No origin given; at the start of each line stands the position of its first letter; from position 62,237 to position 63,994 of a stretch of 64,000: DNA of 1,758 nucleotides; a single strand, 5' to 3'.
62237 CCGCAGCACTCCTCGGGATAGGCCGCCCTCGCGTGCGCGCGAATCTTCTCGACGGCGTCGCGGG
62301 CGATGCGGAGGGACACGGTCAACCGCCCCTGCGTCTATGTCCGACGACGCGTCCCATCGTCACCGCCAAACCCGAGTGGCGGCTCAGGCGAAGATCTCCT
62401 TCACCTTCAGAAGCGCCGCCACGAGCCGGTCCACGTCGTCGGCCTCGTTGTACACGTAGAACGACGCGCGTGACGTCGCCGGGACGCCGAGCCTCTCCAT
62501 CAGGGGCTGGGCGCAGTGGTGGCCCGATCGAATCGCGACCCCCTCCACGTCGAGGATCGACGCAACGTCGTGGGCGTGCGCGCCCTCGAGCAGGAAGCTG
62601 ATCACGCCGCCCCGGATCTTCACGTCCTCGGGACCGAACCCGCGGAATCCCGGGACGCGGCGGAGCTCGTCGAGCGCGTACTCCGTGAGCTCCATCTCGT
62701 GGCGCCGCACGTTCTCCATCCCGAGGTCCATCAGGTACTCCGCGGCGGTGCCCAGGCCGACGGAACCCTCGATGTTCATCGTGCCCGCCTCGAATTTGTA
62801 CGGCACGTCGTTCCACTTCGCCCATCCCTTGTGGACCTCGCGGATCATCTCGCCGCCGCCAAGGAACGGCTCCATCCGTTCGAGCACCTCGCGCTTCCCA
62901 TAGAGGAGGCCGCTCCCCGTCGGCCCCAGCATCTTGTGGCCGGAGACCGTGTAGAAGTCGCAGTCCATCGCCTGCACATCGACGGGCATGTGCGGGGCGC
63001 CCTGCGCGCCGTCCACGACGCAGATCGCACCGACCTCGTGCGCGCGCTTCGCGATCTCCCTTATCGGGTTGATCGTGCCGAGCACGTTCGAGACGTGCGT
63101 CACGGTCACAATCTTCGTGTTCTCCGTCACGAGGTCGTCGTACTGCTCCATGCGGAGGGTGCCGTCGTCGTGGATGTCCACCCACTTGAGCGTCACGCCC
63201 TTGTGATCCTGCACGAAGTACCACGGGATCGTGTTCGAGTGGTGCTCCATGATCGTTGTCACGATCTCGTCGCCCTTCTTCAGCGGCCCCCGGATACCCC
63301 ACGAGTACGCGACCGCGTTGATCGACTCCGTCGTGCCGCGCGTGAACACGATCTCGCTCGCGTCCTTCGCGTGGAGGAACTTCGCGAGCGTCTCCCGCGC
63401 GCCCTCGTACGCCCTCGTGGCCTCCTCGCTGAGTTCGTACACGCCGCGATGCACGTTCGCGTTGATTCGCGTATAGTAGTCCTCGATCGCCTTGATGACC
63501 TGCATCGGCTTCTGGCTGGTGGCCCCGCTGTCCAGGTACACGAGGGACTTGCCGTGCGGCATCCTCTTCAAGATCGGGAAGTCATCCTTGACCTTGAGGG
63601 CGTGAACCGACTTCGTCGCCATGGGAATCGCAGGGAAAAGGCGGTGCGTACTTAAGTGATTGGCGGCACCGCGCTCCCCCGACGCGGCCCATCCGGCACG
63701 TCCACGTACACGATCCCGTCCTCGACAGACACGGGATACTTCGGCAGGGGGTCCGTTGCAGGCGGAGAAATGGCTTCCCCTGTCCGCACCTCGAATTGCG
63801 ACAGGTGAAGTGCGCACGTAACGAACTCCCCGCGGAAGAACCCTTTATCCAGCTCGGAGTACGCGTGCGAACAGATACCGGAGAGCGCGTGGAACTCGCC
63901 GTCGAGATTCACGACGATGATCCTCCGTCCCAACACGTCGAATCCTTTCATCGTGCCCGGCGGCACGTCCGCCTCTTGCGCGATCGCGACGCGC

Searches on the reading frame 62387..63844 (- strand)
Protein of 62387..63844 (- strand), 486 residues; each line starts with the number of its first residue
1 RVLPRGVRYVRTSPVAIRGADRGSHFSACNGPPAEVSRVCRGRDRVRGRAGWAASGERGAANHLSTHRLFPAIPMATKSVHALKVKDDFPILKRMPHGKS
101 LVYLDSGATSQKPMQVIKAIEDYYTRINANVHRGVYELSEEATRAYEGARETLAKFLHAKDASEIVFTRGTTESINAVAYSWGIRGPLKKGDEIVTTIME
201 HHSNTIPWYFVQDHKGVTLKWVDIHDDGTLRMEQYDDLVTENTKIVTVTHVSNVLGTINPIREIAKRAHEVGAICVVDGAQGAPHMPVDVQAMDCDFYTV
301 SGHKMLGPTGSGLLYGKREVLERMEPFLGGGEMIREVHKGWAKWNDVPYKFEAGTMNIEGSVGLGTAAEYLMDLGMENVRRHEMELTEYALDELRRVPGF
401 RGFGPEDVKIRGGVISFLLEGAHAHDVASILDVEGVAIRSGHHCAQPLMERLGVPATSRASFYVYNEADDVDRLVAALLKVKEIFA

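Call 72: search_protein_families(library=pfam, proteins=[window:62387-63844:-], max_evalue=0.00001)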
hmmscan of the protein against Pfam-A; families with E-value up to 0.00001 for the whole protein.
window:62387-63844:- (486 aa): 2 families
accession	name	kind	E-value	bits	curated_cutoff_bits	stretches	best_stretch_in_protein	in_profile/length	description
PF00266.25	Aminotran_5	-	1.3e-147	492.1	21.5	1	102-474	1-371/371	Aminotransferase class-V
PF01053.26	Cys_Met_Meta_PP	-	2.4e-07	30.1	27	1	184-306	84-200/381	Cys/Met metabolism PLP-dependent enzyme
